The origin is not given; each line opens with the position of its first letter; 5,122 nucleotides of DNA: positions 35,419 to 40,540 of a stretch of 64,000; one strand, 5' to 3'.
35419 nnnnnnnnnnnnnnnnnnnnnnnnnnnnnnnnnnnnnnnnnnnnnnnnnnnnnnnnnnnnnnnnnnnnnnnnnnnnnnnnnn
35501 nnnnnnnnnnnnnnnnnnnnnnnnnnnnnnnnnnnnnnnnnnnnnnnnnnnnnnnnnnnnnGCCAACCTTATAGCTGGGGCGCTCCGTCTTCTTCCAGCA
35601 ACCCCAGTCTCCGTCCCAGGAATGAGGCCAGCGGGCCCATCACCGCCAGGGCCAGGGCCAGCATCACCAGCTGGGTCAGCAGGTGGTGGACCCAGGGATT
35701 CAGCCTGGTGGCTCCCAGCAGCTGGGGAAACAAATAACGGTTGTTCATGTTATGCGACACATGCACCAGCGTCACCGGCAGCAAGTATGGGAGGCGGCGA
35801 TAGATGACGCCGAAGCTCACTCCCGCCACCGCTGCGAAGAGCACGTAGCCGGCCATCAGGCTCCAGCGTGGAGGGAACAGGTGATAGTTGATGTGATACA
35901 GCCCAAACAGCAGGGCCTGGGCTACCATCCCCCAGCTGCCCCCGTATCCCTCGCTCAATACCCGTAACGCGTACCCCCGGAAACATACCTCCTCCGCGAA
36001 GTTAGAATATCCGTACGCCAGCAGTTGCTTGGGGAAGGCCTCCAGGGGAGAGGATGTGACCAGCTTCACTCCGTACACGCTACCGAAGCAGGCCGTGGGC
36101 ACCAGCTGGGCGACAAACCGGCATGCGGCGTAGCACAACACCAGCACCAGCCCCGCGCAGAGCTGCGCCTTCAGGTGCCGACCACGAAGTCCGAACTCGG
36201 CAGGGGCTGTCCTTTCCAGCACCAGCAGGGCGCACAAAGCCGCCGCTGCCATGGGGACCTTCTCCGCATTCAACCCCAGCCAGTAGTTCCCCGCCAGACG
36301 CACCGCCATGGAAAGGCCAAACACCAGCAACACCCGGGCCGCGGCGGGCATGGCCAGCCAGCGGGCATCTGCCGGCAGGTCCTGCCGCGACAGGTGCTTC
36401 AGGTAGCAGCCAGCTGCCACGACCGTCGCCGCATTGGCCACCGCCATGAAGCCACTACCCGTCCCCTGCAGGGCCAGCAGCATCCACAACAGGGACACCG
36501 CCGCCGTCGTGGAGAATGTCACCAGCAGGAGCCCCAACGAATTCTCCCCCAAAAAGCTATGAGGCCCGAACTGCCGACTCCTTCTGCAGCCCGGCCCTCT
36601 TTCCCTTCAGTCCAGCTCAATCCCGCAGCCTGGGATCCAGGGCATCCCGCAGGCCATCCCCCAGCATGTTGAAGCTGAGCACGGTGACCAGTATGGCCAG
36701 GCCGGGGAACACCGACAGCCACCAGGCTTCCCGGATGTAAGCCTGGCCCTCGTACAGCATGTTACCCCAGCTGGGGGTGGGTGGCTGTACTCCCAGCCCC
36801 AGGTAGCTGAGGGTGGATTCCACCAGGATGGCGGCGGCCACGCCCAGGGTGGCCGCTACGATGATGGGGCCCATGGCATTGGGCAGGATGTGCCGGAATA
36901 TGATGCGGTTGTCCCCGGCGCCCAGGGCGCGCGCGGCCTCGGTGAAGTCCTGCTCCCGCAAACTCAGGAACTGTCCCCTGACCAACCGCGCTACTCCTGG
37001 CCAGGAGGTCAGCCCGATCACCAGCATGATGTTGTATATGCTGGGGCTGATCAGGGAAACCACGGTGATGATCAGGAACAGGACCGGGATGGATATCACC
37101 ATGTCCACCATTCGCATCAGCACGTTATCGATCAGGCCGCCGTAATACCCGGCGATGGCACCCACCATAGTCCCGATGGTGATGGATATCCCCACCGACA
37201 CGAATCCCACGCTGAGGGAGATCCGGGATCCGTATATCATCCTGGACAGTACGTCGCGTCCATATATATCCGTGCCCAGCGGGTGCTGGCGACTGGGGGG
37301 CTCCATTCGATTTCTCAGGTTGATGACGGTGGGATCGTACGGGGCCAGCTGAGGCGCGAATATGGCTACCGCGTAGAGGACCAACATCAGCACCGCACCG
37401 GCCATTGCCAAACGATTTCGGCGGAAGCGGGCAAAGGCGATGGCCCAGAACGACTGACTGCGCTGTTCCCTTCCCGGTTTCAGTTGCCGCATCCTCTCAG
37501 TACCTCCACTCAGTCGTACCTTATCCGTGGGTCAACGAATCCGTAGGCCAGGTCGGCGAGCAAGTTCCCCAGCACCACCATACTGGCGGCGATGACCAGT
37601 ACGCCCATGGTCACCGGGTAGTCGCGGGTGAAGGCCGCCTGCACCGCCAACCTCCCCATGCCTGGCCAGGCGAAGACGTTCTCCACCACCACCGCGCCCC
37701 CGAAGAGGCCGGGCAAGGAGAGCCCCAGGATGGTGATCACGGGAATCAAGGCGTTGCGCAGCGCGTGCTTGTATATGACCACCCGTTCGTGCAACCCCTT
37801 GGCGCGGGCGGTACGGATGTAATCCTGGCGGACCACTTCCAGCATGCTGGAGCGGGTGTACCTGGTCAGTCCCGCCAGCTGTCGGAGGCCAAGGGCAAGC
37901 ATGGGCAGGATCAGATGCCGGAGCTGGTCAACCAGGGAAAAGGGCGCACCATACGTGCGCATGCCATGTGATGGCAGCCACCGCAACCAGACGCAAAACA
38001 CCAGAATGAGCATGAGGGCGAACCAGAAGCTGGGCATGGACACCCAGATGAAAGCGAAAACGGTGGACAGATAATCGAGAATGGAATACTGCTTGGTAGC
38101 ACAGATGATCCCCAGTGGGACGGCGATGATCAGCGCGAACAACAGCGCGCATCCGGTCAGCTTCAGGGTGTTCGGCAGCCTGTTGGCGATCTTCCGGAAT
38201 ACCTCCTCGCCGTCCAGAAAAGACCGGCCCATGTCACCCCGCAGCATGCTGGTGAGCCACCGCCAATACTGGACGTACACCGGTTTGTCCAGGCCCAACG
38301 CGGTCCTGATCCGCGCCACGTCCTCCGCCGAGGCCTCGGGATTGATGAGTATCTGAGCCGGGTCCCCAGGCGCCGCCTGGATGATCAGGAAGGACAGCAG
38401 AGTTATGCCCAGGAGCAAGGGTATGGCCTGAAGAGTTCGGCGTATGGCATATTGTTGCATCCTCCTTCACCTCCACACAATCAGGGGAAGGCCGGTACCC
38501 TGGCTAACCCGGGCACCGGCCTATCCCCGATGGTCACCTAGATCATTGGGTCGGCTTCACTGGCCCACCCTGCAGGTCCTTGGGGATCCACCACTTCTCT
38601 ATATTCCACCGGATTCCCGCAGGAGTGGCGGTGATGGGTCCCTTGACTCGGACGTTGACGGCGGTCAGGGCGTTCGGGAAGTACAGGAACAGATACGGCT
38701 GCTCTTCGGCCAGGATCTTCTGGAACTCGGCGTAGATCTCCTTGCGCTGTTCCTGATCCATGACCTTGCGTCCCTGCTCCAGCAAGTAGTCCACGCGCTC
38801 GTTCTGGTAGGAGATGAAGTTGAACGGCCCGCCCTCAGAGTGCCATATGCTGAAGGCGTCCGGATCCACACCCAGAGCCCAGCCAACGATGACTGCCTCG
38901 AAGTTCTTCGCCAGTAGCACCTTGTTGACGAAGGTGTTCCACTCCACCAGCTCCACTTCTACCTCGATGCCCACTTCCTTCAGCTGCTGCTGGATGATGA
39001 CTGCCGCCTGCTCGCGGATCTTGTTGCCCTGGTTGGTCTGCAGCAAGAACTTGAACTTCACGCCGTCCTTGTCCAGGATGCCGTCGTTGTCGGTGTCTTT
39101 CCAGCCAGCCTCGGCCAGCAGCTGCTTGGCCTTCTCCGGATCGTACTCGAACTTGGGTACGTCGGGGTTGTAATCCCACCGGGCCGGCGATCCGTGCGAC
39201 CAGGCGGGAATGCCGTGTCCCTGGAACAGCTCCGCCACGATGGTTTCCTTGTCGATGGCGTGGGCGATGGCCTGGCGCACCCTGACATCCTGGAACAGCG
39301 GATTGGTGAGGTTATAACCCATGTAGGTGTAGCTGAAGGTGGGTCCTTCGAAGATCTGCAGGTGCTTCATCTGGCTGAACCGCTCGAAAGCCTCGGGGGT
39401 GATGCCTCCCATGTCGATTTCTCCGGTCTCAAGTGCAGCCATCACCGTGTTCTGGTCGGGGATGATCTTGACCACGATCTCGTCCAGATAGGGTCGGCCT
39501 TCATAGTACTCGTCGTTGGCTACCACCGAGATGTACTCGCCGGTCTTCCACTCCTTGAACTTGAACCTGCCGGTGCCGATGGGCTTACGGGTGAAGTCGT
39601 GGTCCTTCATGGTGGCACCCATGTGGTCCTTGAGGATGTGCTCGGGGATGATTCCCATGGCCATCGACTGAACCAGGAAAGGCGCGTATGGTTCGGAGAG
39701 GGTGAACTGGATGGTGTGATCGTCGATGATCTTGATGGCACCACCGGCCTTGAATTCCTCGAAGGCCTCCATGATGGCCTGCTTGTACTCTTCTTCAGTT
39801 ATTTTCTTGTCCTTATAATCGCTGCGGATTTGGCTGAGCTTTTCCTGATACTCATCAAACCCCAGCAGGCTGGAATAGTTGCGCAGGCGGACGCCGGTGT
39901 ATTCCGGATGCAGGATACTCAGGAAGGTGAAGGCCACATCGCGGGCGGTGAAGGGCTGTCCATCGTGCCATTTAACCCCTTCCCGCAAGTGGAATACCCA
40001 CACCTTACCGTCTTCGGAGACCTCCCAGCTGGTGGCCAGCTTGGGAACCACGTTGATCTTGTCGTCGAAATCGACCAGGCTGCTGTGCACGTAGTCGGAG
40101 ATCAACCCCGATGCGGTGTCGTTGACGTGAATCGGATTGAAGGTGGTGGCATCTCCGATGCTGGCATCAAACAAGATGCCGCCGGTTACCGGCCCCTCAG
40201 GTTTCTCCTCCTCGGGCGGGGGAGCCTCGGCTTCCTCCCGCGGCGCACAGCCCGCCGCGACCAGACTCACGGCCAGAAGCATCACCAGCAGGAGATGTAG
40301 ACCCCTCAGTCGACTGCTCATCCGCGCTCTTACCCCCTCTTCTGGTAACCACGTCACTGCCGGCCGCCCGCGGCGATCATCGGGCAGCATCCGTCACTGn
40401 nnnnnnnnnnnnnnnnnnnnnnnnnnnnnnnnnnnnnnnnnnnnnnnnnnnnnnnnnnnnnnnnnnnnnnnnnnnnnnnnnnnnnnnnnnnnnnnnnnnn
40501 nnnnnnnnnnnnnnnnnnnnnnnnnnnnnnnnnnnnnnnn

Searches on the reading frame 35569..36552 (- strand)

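Call 22: search_protein_families(library=pfam, proteins=[window:35569-36552:-], max_evalue=0.00001)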
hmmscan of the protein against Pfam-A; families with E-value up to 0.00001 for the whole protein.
window:35569-36552:- (327 aa): 1 family
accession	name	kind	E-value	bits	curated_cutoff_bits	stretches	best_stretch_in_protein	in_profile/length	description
PF02517.21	Rce1-like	-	1.6e-13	51.1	22.4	1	182-269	14-92/93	Type II CAAX prenyl endopeptidase Rce1-like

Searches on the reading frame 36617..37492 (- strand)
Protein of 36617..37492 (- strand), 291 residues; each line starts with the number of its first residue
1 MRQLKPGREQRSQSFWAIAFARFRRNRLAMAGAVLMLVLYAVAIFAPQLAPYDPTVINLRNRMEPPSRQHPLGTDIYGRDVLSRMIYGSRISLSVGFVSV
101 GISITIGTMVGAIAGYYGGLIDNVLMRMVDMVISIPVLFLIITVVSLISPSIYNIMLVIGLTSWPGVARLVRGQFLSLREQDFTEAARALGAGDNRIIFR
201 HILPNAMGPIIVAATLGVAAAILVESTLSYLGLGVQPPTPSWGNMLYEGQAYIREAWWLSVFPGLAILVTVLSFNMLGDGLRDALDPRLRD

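Call 22: search_protein_families(library=pfam, proteins=[window:36617-37492:-], max_evalue=0.00001)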
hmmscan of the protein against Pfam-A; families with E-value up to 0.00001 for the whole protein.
window:36617-37492:- (291 aa): 2 families
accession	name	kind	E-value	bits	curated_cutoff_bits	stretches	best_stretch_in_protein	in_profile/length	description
PF00528.27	BPD_transp_1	-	3e-35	122.1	26.4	1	107-290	1-183/184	Binding-protein-dependent transport system inner membrane component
PF12911.12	OppC_N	-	3e-17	62.7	23.9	1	14-66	1-53/53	N-terminal TM domain of oligopeptide transport permease C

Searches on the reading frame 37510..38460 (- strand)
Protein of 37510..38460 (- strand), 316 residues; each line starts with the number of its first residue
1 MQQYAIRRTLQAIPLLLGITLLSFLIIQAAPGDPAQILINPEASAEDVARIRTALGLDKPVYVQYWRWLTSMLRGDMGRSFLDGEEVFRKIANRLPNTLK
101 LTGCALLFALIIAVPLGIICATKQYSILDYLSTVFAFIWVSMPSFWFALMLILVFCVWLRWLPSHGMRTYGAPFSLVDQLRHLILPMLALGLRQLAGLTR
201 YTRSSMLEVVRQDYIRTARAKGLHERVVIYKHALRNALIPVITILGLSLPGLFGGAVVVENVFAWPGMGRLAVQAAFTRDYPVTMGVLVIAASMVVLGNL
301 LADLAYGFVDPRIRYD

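Call 22: search_protein_families(library=pfam, proteins=[window:37510-38460:-], max_evalue=0.00001)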
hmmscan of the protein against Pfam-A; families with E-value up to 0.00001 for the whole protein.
window:37510-38460:- (316 aa): 2 families
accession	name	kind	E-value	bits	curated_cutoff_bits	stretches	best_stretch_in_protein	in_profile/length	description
PF00528.27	BPD_transp_1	-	7.3e-47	159.9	26.4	1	113-314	1-183/184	Binding-protein-dependent transport system inner membrane component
PF19300.4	BPD_transp_1_N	-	2.8e-19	69.8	23.8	1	1-102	1-114/114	Binding-prot-dependent transport system membrane comp, N-term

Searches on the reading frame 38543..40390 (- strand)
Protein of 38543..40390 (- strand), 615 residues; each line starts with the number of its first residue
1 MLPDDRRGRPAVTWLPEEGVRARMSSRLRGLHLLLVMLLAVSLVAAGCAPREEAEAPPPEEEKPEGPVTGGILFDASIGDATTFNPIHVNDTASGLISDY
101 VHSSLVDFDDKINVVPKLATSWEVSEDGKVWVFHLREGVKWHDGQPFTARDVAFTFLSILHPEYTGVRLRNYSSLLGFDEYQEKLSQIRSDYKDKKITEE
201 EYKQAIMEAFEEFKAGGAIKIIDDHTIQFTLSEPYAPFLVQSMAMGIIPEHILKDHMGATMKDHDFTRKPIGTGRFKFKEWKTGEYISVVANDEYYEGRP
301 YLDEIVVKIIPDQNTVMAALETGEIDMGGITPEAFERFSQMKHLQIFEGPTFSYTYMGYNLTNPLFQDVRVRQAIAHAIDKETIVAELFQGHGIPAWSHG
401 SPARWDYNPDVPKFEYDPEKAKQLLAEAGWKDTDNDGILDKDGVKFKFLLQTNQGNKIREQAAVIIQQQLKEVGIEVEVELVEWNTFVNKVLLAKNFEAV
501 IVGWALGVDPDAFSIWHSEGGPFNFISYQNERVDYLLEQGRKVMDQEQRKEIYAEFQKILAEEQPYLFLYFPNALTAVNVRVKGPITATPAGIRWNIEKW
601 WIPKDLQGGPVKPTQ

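Call 22: search_protein_families(library=pfam, proteins=[window:38543-40390:-], max_evalue=0.00001)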
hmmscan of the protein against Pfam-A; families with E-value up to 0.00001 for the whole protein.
window:38543-40390:- (615 aa): 1 family
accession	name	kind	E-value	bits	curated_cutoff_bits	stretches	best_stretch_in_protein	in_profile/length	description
PF00496.27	SBP_bac_5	-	9.2e-112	374.2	32.4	1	113-516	1-358/368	Bacterial extracellular solute-binding proteins, family 5 Middle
